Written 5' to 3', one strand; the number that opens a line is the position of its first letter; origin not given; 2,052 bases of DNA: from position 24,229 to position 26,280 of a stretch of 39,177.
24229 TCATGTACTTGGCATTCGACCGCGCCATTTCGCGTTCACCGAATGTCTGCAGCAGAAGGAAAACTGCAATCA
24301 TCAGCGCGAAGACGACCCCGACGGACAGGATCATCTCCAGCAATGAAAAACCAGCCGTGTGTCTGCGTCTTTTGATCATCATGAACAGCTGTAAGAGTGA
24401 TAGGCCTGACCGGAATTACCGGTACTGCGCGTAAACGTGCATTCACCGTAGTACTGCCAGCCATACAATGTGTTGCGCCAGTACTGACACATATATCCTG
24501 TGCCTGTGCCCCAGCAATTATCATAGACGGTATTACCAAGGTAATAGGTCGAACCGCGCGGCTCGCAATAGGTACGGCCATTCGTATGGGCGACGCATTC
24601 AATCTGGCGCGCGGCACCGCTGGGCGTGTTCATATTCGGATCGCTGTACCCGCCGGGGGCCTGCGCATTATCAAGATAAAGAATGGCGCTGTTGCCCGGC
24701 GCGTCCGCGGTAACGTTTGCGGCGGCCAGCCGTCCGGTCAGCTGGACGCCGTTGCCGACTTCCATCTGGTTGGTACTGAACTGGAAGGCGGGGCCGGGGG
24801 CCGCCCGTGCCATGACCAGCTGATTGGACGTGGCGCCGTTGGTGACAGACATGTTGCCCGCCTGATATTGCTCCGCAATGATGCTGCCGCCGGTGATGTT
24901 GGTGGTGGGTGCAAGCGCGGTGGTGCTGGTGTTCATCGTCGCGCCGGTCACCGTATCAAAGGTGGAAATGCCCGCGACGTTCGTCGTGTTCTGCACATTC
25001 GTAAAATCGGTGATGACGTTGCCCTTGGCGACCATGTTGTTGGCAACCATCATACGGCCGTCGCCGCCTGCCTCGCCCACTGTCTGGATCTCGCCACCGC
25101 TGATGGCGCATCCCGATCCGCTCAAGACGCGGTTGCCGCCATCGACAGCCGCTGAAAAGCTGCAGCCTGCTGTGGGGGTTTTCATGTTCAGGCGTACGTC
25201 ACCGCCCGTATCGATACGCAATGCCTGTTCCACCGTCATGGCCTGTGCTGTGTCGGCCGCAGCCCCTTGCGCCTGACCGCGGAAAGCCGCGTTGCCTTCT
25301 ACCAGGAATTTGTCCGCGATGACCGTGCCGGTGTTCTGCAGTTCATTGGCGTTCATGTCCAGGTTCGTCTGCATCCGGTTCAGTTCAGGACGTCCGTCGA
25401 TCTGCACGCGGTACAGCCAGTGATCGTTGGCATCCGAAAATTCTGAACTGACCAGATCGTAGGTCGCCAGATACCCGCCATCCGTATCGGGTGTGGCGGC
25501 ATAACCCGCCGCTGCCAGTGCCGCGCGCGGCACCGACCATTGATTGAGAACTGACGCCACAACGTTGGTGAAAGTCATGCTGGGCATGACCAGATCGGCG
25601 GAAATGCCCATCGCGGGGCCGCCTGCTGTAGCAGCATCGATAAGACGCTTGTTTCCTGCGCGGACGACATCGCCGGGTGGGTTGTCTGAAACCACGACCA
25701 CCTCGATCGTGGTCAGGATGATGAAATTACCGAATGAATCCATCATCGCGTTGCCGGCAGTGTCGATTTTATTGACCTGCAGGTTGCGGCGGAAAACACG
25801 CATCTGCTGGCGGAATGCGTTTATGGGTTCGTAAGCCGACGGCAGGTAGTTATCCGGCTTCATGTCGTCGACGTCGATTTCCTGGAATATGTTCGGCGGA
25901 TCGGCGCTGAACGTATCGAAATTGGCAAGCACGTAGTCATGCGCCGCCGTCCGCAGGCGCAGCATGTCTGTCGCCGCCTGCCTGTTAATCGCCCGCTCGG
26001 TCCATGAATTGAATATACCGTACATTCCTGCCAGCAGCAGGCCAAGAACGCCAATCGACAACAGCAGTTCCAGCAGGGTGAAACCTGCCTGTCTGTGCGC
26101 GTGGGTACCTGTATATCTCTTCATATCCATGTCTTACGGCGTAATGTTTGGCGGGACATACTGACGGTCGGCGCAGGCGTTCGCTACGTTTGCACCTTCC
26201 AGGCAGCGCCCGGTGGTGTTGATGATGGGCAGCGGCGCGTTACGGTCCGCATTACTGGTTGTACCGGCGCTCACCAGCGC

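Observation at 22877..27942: Three tandem, translationally coupled giant PilV-like pilins instead of one shufflon-variable adhesin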

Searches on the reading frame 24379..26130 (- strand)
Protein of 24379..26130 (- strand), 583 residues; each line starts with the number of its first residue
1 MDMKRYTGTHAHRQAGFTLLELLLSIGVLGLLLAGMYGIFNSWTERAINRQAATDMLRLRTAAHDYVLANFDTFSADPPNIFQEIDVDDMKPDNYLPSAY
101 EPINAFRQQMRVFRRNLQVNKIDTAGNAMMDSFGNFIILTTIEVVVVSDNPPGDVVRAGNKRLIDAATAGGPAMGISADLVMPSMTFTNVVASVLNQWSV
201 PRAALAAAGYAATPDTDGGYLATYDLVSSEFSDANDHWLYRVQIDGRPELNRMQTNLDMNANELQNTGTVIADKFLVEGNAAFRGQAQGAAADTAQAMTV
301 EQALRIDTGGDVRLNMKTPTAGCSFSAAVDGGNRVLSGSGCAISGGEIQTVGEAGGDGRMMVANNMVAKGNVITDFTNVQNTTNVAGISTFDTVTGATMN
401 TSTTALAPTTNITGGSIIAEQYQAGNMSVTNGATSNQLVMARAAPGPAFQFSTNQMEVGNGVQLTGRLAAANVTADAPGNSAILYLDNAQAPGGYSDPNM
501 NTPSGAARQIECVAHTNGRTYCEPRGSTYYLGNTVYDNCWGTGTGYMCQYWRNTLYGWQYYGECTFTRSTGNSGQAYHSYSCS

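Call 3: search_protein_families(library=pfam, proteins=[window:24379-26130:-], max_evalue=0.01)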
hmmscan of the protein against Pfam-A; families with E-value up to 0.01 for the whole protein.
window:24379-26130:- (583 aa): 2 families
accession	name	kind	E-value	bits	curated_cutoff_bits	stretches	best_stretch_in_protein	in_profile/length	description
PF04917.17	Shufflon_N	-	4.6e-11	43.2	27.5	1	216-340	140-268/324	Bacterial shufflon protein, N-terminal constant region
PF07963.17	N_methyl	-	8.7e-07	28.7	21.2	1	12-37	2-27/27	Prokaryotic N-terminal methylation motif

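Call 4: search_protein_families(library=ncbifam, proteins=[window:24379-26130:-], max_evalue=0.01)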
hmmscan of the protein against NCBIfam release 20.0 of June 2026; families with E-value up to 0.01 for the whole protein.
window:24379-26130:- (583 aa): 3 families
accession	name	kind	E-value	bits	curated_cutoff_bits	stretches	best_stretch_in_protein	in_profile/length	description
TIGR02532.1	IV_pilin_GFxxxE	domain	9.4e-05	22.1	16.3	1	14-36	1-23/24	prepilin-type N-terminal cleavage/methylation domain-containing protein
TIGR01710.1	typeII_sec_gspG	equivalog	0.00039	20.5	88.85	1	16-72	2-58/134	type II secretion system major pseudopilin GspG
TIGR01708.2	typeII_sec_gspH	equivalog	0.0075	16.3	80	0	14-63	1-51/169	type II secretion system minor pseudopilin GspH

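Call 10: find_homologous_proteins(query=window:24379-26130:-)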
Query window:24379-26130:- (583 aa): 21 proteins with E <= 0.001 among 8000 candidates.
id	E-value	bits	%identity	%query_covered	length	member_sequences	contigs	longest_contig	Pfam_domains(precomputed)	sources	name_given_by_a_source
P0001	0.0e+0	1316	100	100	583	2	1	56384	PF07963.18,PF04917.18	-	-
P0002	1.2e-234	798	65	99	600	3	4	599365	PF04917.18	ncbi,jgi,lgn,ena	jgi:prepilin-type N-terminal cleavage/methylation domain-containing protein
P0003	4.4e-170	585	50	100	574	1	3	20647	PF04917.18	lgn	-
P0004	4.6e-161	555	50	98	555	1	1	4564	PF07963.18,PF04917.18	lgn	-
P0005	4.7e-157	542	49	100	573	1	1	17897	PF07963.18,PF04917.18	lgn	-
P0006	6.4e-155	535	48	97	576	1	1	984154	PF07963.18,PF04917.18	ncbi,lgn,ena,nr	ncbi:MAG: shufflon system plasmid conjugative transfer pilus tip adhesin PilV [Proteobacteria bacter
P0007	5.4e-153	529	46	98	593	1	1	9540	PF07963.18,PF04917.18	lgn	-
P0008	5.5e-152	526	48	99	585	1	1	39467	PF07963.18,PF04917.18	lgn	-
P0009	1.1e-150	521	48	97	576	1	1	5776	PF07963.18,PF04917.18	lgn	-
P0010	2.5e-149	517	46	99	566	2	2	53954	PF07963.18,PF04917.18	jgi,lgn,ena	-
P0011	7.1e-148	512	47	98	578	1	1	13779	PF07963.18,PF04917.18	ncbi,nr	ncbi:MAG: shufflon system plasmid conjugative transfer pilus tip adhesin PilV [Alphaproteobacteria b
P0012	1.3e-146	508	47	98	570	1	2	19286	PF07963.18,PF04917.18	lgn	-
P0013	3.1e-146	507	47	99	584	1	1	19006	PF07963.18,PF04917.18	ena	-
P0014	1.9e-142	494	46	100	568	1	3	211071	PF07963.18,PF04917.18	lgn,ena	-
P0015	2.2e-136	474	46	98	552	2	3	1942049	PF07963.18,PF04917.18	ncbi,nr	ncbi:MAG: shufflon system plasmid conjugative transfer pilus tip adhesin PilV [Rhodospirillales bact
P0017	1.5e-116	409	42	98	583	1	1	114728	PF07963.18,PF04917.18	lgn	-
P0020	6.4e-53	199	41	52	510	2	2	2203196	PF07963.18,PF04917.18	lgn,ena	-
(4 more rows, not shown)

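Call 11: find_encoding_contigs(protein=P0002, flank=10000, max_places=2)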
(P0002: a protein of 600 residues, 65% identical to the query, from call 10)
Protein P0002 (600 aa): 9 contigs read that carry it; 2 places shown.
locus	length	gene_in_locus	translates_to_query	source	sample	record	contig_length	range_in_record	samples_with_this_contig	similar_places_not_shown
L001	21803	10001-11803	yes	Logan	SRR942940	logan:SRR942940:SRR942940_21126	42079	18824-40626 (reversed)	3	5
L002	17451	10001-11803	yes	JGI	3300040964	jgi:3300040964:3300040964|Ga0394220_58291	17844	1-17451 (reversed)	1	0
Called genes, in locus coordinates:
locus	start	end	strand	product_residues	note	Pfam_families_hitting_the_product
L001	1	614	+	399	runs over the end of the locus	PF10671:TcpQ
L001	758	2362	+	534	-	PF00263:Secretin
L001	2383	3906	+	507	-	PF06864:PAP_PilO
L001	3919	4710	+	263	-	-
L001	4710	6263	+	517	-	PF00437:T2SSE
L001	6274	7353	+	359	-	PF00482:T2SSF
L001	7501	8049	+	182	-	PF07963:N_methyl (weak), PF05307:Bundlin (weak), PF08805:PilS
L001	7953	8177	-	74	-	-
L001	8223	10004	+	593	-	-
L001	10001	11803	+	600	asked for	PF04917:Shufflon_N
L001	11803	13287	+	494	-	-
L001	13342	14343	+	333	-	-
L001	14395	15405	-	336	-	PF00669:Flagellin_N, PF00700:Flagellin_C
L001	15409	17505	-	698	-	PF00460:Flg_bb_rod (weak), PF22638:FlgK_D1, PF07196:Flagellin_IN (faint), PF06429:Flg_bbr_C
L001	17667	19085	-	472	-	-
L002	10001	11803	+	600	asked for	PF04917:Shufflon_N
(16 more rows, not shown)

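Call 12: find_encoding_contigs(protein=P0006, flank=10000, max_places=2)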
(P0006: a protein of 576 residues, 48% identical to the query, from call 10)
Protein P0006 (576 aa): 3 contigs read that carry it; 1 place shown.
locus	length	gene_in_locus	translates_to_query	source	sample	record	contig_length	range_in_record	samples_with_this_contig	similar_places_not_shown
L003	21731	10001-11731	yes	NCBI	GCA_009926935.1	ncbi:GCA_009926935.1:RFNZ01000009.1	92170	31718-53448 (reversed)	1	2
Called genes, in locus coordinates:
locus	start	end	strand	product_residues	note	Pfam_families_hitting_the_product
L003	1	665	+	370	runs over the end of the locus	PF10671:TcpQ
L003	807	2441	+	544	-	PF00263:Secretin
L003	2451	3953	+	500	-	PF06864:PAP_PilO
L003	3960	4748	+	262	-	-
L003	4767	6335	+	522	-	PF00437:T2SSE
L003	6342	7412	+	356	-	PF00482:T2SSF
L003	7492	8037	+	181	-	PF07963:N_methyl (weak), PF05307:Bundlin (weak), PF08805:PilS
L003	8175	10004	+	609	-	-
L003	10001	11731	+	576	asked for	PF07963:N_methyl (weak), PF04917:Shufflon_N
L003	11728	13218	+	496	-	-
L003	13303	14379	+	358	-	-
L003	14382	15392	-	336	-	-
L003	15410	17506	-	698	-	PF00460:Flg_bb_rod, PF22638:FlgK_D1, PF07196:Flagellin_IN (faint), PF06429:Flg_bbr_C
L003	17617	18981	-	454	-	-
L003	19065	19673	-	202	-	PF02630:SCO1-SenC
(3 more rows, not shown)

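Call 13: find_encoding_contigs(protein=P0015, flank=10000, max_places=2)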
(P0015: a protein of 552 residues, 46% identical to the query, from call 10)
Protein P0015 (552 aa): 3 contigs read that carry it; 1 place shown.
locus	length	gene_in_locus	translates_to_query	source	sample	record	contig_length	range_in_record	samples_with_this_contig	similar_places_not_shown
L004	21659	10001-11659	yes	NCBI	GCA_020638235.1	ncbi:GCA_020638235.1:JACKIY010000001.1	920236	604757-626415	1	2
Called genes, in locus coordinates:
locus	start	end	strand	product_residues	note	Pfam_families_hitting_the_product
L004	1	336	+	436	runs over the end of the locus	PF10671:TcpQ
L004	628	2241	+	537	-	PF03958:Secretin_N (faint), PF00263:Secretin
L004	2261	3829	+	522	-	PF06864:PAP_PilO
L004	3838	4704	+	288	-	-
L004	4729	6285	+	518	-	PF00437:T2SSE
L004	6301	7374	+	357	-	PF00482:T2SSF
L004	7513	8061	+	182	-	PF08805:PilS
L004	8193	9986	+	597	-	-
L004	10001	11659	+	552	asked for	PF07963:N_methyl (weak), PF04917:Shufflon_N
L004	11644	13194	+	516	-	PF07963:N_methyl (faint)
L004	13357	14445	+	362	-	-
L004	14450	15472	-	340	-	PF00669:Flagellin_N (weak)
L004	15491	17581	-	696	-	PF00460:Flg_bb_rod, PF22638:FlgK_D1, PF07196:Flagellin_IN (faint), PF06429:Flg_bbr_C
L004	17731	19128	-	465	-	-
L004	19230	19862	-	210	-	PF02630:SCO1-SenC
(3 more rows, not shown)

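Call 23: search_solved_structures(query=A2, max_evalue=1)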
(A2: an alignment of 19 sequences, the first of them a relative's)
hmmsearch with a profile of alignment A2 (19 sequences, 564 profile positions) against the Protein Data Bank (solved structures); distinct sequences matched with E-value up to 1: 5.
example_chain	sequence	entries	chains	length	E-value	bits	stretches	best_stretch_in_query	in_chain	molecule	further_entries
9egp_A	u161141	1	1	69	5.3e-06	28.4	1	8-64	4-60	Geopilin domain 1 protein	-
7tgg_A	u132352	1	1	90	1.5e-05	26.9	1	7-62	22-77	Geopilin domain 1 protein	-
2m7g_A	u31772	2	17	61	0.0039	18.9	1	15-62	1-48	Geopilin domain 1 protein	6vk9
9laa_A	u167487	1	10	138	0.045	15.4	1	6-32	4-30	Type IV pilin protein PilA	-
9lab_B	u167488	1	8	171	0.88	11.2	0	10-30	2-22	MSHA major pilin subunit MshA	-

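Call 30: find_related_loci(query=A2, collection=genome_contigs, flank=10000)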
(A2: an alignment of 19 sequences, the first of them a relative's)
Query A2 (583 aa) in genome_contigs; peptide patterns used: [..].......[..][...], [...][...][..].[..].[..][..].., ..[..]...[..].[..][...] (x = any residue, [..] = any of these).
600 stretches matched a pattern (row limit reached: there are more); 27 encode a relative of the query (tblastn E <= 1e-3); 27 distinct loci.
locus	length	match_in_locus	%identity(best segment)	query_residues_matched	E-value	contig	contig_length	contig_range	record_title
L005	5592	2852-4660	40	14-583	6e-118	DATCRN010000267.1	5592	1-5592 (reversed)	MAG TPA_asm: Alphaproteobacteria bacterium isolate SMAG_U7280 k141_730222, whole genome shotgun sequence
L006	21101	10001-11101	32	5-356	7e-43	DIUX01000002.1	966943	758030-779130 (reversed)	MAG TPA_asm: Micavibrio sp. UBA6147 UBA6147_contig_2794, whole genome shotgun sequence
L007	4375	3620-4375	34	1-272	5e-39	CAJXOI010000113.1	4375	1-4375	MAG TPA_asm: uncultured Micavibrio sp. isolate SRR4030062_bin.53_MetaBAT_v2.12.1_MAG genome assembly, contig: NODE_5549_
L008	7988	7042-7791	27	12-283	4e-13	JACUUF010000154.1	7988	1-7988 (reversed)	MAG: Methyloprofundus sp. isolate Kmv24 NODE_4330_length_7988_cov_17.846842, whole genome shotgun sequence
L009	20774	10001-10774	29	14-285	1e-12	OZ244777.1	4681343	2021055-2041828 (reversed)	MAG: Rhodobacterales bacterium isolate 6e308b35-f33b-4e74-a489-fa43ae000682 genome assembly, chromosome: 1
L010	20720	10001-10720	26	12-284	2e-8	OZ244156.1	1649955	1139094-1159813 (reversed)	MAG: Alphaproteobacteria bacterium isolate 7009779c-6c46-428a-8ad6-139a494dc1e6 genome assembly, chromosome: 1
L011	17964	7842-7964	46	238-278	9e-8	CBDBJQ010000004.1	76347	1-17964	MAG: Alphaproteobacteria bacterium isolate 8abf616c-02fc-4f37-8fdb-180a3bfa0a6f genome assembly, contig: chromosome_1, w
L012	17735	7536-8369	26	12-306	7e-10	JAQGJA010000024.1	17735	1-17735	MAG: Alphaproteobacteria bacterium isolate RYN_473 scaffold_1077214, whole genome shotgun sequence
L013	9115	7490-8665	25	3-515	4e-14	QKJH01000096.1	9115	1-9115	MAG: Alphaproteobacteria bacterium isolate SZUA-601 scaffold_29227, whole genome shotgun sequence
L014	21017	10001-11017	26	13-338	4e-16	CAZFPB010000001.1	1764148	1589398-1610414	MAG TPA_asm: uncultured Pseudobdellovibrionaceae bacterium isolate SRP193066_co1_107 genome assembly, contig: NODE_1_len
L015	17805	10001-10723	26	3-278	4e-6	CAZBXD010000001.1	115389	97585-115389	MAG TPA_asm: uncultured Bdellovibrionales bacterium isolate SRP141376_co3_387 genome assembly, contig: NODE_260_length_1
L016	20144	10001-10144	44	14-58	7e-6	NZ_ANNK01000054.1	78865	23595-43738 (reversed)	Halalkalibacterium ligniniphilum strain L1 contig54, whole genome shotgun sequence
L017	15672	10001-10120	48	238-277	9e-6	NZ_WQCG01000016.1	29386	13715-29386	Ruegeria atlantica strain HKCCD6212 NODE_16, whole genome shotgun sequence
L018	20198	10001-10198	35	5-70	2e-5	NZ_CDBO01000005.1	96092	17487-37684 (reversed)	Aeromonas fluvialis strain LMG 24681, whole genome shotgun sequence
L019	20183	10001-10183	36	10-70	2e-5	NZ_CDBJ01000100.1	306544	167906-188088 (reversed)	Aeromonas rivuli strain DSM 22539, whole genome shotgun sequence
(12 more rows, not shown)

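Call 67: search_dna_similar(query=window:24379-26130:-, collection=plasmids, mode=protein, max_evalue=0.001, max_rows=20)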
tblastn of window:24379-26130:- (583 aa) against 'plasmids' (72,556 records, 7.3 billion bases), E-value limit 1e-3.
Records with a match: 25; places in all: 25; records where one place covers at least 80% of the query: 0.
Best place of each record, by identity: <60% 25.
By first word of the organism name: Cupriavidus 9; Ralstonia 4; Yersinia 4; Pseudomonas 3; Stutzerimonas 2; Leclercia 1; Pectobacterium 1; Methylovorus 1.
By predicted mobility (MOB-suite, as given by PLSDB): conjugative 11; non-mobilizable 11; mobilizable 3.
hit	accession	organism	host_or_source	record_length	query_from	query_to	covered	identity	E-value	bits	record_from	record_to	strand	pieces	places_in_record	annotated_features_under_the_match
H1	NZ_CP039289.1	Cupriavidus necator H16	single cell,sludge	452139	40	379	58%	26.4%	3e-6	58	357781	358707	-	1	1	pilV: shufflon system plasmid conjugative transfer pilus tip adhesin PilV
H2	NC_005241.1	Cupriavidus necator H16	-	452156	40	379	58%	26.4%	3e-6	58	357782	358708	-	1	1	pilV: shufflon system plasmid conjugative transfer pilus tip adhesin PilV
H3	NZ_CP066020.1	Cupriavidus necator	-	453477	40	379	58%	26.4%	3e-6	58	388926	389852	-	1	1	pilV: shufflon system plasmid conjugative transfer pilus tip adhesin PilV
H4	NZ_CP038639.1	Cupriavidus oxalaticus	whole organism,sewage sludge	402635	40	279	41%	28.1%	1e-6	60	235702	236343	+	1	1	pilV: shufflon system plasmid conjugative transfer pilus tip adhesin PilV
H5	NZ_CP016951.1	Cupriavidus taiwanensis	Mimosa,single cell,nodules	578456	40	279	41%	27.5%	3e-6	58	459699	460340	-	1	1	pilV: shufflon system plasmid conjugative transfer pilus tip adhesin PilV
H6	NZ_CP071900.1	Stutzerimonas frequens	soil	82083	40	280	41%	27.3%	6e-7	61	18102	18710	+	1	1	pilV: shufflon system plasmid conjugative transfer pilus tip adhesin PilV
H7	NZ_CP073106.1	Stutzerimonas stutzeri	cell culture,water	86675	40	280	41%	27.3%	2e-6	59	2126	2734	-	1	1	pilV: shufflon system plasmid conjugative transfer pilus tip adhesin PilV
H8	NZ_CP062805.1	Cupriavidus basilensis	Cell culture,Sediment of a freshwater ...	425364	40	276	41%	27.7%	8e-5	54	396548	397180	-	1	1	pilV: shufflon system plasmid conjugative transfer pilus tip adhesin PilV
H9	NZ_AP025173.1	Cupriavidus sp. P-10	-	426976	40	276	41%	27.7%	8e-5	54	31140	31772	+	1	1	pilV: shufflon system plasmid conjugative transfer pilus tip adhesin PilV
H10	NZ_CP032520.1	Cupriavidus oxalaticus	cell culture,activated sludge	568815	40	279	41%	27.2%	8e-8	63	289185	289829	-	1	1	pilV: shufflon system plasmid conjugative transfer pilus tip adhesin PilV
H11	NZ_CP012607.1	Ralstonia insidiosa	fresh-cut produce processing plant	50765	40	279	41%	27.1%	1e-5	56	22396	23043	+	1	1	pilV: shufflon system plasmid conjugative transfer pilus tip adhesin PilV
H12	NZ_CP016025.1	Ralstonia insidiosa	cell culture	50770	40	279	41%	27.1%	1e-5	56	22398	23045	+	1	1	pilV: shufflon system plasmid conjugative transfer pilus tip adhesin PilV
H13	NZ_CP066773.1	Ralstonia pickettii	Homo sapiens,single cell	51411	40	279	41%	27.1%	2e-5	56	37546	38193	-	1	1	pilV: shufflon system plasmid conjugative transfer pilus tip adhesin PilV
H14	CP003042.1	Pseudomonas fluorescens A506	pear,pear tree leaf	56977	40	279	41%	27.0%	7e-5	54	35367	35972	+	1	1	pilV2: type IV pilus minor subunit PilV2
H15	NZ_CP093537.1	Ralstonia pseudosolanacearum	cell culture,pepper stem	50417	40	268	39%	28.2%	3e-6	58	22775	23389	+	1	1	pilV: shufflon system plasmid conjugative transfer pilus tip adhesin PilV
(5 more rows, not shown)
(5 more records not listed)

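Call 69: get_annotated_region(hit=H1, flank=9000)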
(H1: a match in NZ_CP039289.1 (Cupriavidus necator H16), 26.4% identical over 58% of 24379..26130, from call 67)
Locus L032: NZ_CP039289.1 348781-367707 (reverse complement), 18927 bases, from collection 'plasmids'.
description: Cupriavidus necator H16 plasmid pHG1, complete sequence
organism: Cupriavidus necator H16 (NCBI taxid 381666)
taxonomy: Bacteria; Pseudomonadota; Betaproteobacteria; Burkholderiales; Burkholderiaceae; Cupriavidus; Cupriavidus necator; Cupriavidus necator H16
host: -; source: single cell,sludge; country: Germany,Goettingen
typing (MOB-suite, as given by PLSDB): conjugative; replicon rep_cluster_120; relaxase MOBH,MOBP; mating-pair formation MPF_T
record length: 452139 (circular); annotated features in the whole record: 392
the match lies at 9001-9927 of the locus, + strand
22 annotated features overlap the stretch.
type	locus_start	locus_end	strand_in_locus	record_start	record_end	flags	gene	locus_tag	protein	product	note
CDS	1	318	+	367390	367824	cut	-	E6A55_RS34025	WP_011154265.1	lytic transglycosylase domain-containing protein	-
CDS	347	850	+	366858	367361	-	-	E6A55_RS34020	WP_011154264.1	toxin co-regulated pilus biosynthesis Q family protein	-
CDS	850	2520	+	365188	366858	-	-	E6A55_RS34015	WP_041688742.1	secretin N-terminal domain-containing protein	GO:0009297 - pilus assembly [Evidence IEA]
CDS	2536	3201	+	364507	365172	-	pilP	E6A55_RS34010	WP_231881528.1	type IV pilus biogenesis protein PilP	GO:0009297 - pilus assembly [Evidence IEA]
CDS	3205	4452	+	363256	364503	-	pilO2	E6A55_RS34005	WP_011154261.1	type 4b pilus protein PilO2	-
CDS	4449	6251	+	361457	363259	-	-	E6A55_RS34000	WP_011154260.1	ATPase, T2SS/T4P/T4SS family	-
CDS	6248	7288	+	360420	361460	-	-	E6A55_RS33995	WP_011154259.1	type II secretion system F family protein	-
CDS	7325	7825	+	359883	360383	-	-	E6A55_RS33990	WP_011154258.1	prepilin type IV pili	-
CDS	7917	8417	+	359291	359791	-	-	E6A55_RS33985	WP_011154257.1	prepilin type IV pili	-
CDS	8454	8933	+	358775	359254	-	-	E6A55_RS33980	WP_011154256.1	hypothetical protein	-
CDS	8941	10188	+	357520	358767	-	pilV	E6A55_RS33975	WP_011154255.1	shufflon system plasmid conjugative transfer pilus tip adhesin PilV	-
CDS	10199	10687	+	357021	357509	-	-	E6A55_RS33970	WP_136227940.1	hypothetical protein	-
CDS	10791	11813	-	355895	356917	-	-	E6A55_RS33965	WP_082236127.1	CAP domain-containing protein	-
CDS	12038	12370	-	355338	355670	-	-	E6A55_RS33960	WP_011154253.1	hypothetical protein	-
CDS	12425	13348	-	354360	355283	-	-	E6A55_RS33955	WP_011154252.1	CAP domain-containing protein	-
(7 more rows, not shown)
